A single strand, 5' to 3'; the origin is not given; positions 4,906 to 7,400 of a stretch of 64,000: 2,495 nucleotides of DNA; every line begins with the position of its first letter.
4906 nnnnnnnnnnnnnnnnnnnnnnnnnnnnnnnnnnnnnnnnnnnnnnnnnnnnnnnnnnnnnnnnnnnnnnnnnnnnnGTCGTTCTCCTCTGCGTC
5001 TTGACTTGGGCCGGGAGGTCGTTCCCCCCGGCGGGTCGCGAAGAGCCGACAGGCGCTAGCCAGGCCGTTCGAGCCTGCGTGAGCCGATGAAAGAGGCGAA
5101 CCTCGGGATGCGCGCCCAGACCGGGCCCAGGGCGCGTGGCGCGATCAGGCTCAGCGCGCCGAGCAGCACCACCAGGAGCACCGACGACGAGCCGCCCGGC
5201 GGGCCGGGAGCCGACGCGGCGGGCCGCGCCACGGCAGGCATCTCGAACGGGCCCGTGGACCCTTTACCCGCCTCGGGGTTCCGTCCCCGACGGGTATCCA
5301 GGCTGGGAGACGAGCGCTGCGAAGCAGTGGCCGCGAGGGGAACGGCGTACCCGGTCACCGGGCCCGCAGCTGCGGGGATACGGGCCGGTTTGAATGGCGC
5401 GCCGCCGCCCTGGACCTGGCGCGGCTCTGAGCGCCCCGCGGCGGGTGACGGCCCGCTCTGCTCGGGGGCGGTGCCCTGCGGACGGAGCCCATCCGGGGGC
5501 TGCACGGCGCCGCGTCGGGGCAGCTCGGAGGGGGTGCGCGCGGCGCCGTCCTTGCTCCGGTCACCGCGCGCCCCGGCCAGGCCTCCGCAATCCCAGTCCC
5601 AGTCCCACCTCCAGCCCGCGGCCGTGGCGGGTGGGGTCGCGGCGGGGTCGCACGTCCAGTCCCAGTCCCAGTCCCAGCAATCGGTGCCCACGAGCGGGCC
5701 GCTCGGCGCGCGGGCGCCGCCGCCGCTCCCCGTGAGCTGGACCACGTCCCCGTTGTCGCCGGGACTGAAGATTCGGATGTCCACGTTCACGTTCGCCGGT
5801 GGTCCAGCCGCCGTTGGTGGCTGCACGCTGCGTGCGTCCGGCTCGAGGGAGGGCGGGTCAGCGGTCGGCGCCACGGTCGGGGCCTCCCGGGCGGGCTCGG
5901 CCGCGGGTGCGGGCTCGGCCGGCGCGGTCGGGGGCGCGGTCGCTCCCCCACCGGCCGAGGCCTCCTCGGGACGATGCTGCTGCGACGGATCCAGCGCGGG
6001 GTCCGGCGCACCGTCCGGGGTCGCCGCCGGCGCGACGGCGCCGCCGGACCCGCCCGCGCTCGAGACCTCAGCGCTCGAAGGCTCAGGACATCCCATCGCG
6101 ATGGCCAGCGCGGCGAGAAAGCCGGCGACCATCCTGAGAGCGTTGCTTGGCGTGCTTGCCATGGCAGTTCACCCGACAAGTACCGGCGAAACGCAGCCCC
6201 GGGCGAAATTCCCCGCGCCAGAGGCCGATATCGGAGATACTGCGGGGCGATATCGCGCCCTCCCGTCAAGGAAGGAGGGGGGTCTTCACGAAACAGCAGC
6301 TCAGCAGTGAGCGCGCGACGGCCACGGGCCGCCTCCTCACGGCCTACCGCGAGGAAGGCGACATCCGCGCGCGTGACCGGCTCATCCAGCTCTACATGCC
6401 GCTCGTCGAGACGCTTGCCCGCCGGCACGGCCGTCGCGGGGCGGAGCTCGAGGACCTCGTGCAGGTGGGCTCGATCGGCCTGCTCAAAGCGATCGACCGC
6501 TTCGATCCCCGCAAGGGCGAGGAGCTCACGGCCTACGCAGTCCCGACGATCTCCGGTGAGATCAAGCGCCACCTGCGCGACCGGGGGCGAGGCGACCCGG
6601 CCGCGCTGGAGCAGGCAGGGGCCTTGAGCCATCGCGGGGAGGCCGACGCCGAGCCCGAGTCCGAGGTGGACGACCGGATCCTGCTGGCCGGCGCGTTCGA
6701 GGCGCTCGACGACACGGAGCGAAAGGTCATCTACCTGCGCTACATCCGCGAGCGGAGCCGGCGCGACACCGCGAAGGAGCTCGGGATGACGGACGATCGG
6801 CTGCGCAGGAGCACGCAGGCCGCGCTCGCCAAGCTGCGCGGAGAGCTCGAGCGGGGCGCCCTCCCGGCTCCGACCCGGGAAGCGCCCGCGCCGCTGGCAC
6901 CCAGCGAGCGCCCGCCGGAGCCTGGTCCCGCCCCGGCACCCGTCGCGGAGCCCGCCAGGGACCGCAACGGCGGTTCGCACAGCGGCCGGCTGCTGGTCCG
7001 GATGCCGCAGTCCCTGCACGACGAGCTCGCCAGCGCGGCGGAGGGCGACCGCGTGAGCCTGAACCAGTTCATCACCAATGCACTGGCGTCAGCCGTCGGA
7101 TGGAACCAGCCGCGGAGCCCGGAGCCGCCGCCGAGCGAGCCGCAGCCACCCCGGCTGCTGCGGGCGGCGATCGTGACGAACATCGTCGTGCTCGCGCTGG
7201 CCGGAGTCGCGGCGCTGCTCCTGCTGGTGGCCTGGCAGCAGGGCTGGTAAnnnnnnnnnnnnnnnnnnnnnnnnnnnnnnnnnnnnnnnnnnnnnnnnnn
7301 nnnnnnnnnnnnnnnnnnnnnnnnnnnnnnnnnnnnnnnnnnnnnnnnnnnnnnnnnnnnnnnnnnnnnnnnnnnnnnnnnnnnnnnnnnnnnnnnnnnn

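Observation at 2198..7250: Candidate undescribed cell-surface system: membrane-tethered sigma factor head-to-head with an operon of three exported proteins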

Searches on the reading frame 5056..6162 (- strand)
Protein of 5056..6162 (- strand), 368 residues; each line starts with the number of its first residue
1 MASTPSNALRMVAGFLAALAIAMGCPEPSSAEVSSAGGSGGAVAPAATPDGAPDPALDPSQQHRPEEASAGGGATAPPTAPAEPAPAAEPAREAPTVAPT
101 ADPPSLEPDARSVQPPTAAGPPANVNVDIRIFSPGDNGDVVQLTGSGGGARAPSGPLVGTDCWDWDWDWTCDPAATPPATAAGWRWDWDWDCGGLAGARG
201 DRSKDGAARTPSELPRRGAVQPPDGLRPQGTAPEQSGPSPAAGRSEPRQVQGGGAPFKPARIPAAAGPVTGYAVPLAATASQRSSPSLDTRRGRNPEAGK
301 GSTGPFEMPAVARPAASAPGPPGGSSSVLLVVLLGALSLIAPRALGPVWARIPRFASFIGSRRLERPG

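Call 3: search_protein_families(library=pfam, proteins=[window:5056-6162:-], max_evalue=1)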
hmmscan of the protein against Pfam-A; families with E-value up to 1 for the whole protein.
window:5056-6162:- (368 aa): 0 families

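Call 4: search_protein_families(library=ncbifam, proteins=[window:5056-6162:-], max_evalue=1)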
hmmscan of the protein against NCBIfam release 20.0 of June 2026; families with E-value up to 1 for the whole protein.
window:5056-6162:- (368 aa): 0 families

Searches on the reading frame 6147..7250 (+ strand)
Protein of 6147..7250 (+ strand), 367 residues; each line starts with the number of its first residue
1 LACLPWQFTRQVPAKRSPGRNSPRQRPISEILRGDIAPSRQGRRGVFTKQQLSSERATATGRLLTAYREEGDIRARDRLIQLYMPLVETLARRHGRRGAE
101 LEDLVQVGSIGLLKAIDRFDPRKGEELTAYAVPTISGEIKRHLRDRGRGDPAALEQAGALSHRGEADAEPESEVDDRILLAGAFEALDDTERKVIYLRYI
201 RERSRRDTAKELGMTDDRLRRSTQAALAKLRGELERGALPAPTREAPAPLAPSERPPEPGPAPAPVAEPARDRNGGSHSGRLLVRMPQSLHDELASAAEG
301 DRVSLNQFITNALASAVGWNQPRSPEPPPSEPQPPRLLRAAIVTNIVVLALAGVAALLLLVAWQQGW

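Call 3: search_protein_families(library=pfam, proteins=[window:6147-7250:+], max_evalue=1)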
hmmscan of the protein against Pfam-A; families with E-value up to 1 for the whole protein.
window:6147-7250:+ (367 aa): 6 families
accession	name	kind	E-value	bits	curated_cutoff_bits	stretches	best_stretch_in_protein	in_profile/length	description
PF04542.20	Sigma70_r2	-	2.7e-20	72.4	24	1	79-148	1-70/71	Sigma-70 region 2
PF05534.18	HicB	-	3.2e-09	37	21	1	278-313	16-51/51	HicB family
PF04545.22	Sigma70_r4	-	7.5e-08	32.2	24.1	1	183-231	1-49/50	Sigma-70, region 4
PF08281.18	Sigma70_r4_2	-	0.00018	21.5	25.7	1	181-230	5-54/54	Sigma-70, region 4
PF12645.13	HTH_16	-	0.0047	17.5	22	1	70-120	9-65/65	Helix-turn-helix domain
PF18024.7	HTH_50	-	0.048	13.8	27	1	185-215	6-36/50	Helix-turn-helix domain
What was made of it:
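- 6282..7250 (+): Alternative sigma factor of SigB/SigF/SigG type fused to a HicB-type RHH domain and a C-terminal membrane helix. The start is uncertain: the ORF is open from TTG 6147. Sub-parts: sigma region 2 at 6381-6590, region 4 at 6693-6839, RHH at 6978-7103, TM helix at 7155-7247. Region 3 is absent. Pfam Sigma70_r2 2.7e-20, r4 7.5e-8, HicB 3.2e-9 (call 3).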

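Call 4: search_protein_families(library=ncbifam, proteins=[window:6147-7250:+], max_evalue=1)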
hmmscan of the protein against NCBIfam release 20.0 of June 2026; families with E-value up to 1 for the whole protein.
window:6147-7250:+ (367 aa): 80 families (the best 25 are shown)
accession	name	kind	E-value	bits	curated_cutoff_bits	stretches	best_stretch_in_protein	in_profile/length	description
TIGR02980.1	SigBFG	subfamily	3.5e-39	134.8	234.35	2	74-147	3-76/227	SigB/SigF/SigG family RNA polymerase sigma factor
NF004052.0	PRK05572.1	subfamily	5.1e-32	111.4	311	2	62-147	20-105/252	SigF/SigG family RNA polymerase sporulation sigma factor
TIGR02885.1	spore_sigF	equivalog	1.9e-31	109.7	321.45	2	68-147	5-84/231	RNA polymerase sporulation sigma factor SigF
NF005644.0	PRK07408.1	subfamily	1.8e-30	106.5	261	2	53-147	6-101/258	RNA polymerase sigma factor SigF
TIGR02937.1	sigma70-ECF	superfamily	6.5e-28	97.4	42.9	1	75-233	2-164/165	sigma-70 family RNA polymerase sigma factor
NF005514.0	PRK07122.1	subfamily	9.9e-28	97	372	2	73-147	39-113/264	RNA polymerase sigma factor SigF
TIGR02941.1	Sigma_B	equivalog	1.9e-27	96.3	315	2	62-146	17-101/255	RNA polymerase sigma factor SigB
NF006071.0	PRK08215.1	equivalog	5.3e-25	88.5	372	2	63-146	27-109/258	RNA polymerase sporulation sigma factor SigG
TIGR02850.1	spore_sigG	equivalog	6e-24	84.9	457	2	62-146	23-106/254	RNA polymerase sporulation sigma factor SigG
NF004471.0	PRK05803.1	subfamily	3.1e-19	69.2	252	2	68-146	44-122/235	RNA polymerase sporulation sigma factor SigK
TIGR02846.1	spore_sigmaK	equivalog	6e-19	68.5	298.65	2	69-146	43-120/227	RNA polymerase sporulation sigma factor SigK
TIGR02394.1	rpoS_proteo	equivalog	1.7e-18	67.1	378.7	2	68-148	40-120/285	RNA polymerase sigma factor RpoS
TIGR02392.1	rpoH_proteo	equivalog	2.1e-18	67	323.1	2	62-142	23-103/270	RNA polymerase sigma factor RpoH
TIGR02835.1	spore_sigmaE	equivalog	2.6e-18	66.3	348.6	2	67-146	45-124/234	RNA polymerase sporulation sigma factor SigE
NF005693.0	PRK07500.1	equivalog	3.1e-18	65.9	315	2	62-139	28-105/289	RNA polymerase factor sigma-32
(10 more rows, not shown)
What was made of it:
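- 6282..7250 (+): The best NCBIfam hit is SigBFG, below its cut-off (call 4).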

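Call 44: search_solved_structures(query=window:6282-7250:+, max_evalue=0.001)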
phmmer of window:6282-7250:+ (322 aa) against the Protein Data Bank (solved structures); distinct sequences matched with E-value up to 0.001: 72 (the best 60 are shown).
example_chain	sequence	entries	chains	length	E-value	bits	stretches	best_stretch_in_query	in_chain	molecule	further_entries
1l0o_C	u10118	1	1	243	2e-24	89.6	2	22-104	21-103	sigma factor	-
8x6g_H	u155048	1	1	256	6.9e-20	74.7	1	19-102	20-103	RNA polymerase sigma factor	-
8h3v_G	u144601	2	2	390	5.9e-15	58.5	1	10-103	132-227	RNA polymerase sigma factor SigA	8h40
8gzg_F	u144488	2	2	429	3.8e-14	55.9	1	26-103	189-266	RNA polymerase sigma factor SigA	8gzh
9dvs_G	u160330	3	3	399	4.5e-14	55.6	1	28-103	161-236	RNA polymerase sigma factor SigA1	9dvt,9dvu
7vf9_F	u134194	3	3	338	1.9e-13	53.6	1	23-102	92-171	RNA polymerase sigma factor RpoS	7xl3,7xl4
7f0r_F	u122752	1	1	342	1.9e-13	53.6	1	23-102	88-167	RNA polymerase sigma factor RpoS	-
6omf_F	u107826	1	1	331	2.5e-13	53.2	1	25-102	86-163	RNA polymerase sigma factor RpoS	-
6kj6_F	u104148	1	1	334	2.6e-13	53.1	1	25-102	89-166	RNA polymerase sigma factor RpoS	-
5ipl_F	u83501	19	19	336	2.7e-13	53.1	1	25-102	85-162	RNA polymerase sigma factor RpoS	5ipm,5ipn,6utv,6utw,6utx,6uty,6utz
7ckq_F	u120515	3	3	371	3.4e-13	52.8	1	23-103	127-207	RNA polymerase sigma factor SigA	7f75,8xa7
7l7b_F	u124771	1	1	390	3.7e-13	52.6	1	24-103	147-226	RNA polymerase sigma factor SigA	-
6uu8_FFF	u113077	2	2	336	6.7e-13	51.8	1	25-102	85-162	RNA polymerase sigma factor RpoS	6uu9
8x6f_E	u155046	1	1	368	2.9e-12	49.7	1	23-103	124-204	RNA polymerase sigma factor SigA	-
5h6x_A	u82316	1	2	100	5.2e-12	48.9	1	25-100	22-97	RNA polymerase sigma factor RpoS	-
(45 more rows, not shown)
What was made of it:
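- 6282..7250 (+): The best PDB hit is sigma-F 1l0o_C, 2e-24 (call 44).
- Closest known: SigB/SigF/SigG group-3 sigma factors with partner-switching control. Same: Regions 2 and 4 are similar (calls 4, 44).
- SigB/F identity of the sigma: calls 4, 44.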

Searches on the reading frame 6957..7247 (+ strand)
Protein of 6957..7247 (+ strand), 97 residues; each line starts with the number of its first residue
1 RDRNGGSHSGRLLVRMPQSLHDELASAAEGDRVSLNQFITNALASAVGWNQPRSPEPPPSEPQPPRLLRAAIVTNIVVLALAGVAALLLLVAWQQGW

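Call 68: find_homologous_proteins(query=window:6957-7247:+, max_evalue=0.001)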
Query window:6957-7247:+ (97 aa): 44 proteins with E <= 0.001 among 135 candidates.
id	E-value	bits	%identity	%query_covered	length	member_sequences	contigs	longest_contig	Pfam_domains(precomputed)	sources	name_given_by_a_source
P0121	1.1e-28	117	78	85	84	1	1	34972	PF05534.19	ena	-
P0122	4.4e-28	115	58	100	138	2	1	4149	PF05534.19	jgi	jgi:hypothetical protein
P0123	5.9e-27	112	62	100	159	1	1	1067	PF05534.19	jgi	jgi:RNA polymerase sigma-B factor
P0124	1.7e-21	94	57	85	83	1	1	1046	PF05534.19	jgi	jgi:hypothetical protein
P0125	2.8e-21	94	54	100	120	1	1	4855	PF05534.19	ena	-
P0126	9.3e-21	92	62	92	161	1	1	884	PF05534.19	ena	-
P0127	1.3e-20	92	62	88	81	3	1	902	PF05534.19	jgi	jgi:hypothetical protein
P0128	1.9e-20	91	55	98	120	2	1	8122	PF05534.19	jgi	jgi:hypothetical protein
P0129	2.6e-20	91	57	85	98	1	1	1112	PF05534.19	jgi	jgi:hypothetical protein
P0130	1.8e-19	88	60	87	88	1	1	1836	PF05534.19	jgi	jgi:hypothetical protein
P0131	4.2e-19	87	60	75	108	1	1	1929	PF05534.19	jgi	jgi:HicB family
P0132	6.1e-19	86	63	85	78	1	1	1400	PF05534.19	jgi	jgi:hypothetical protein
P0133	1.0e-18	85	52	100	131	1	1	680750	PF05534.19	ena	-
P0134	1.8e-18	85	55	93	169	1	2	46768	PF05534.19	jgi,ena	-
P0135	2.2e-18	84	60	65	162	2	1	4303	PF15919.12,PF05534.19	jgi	jgi:predicted RNase H-like HicB family nuclease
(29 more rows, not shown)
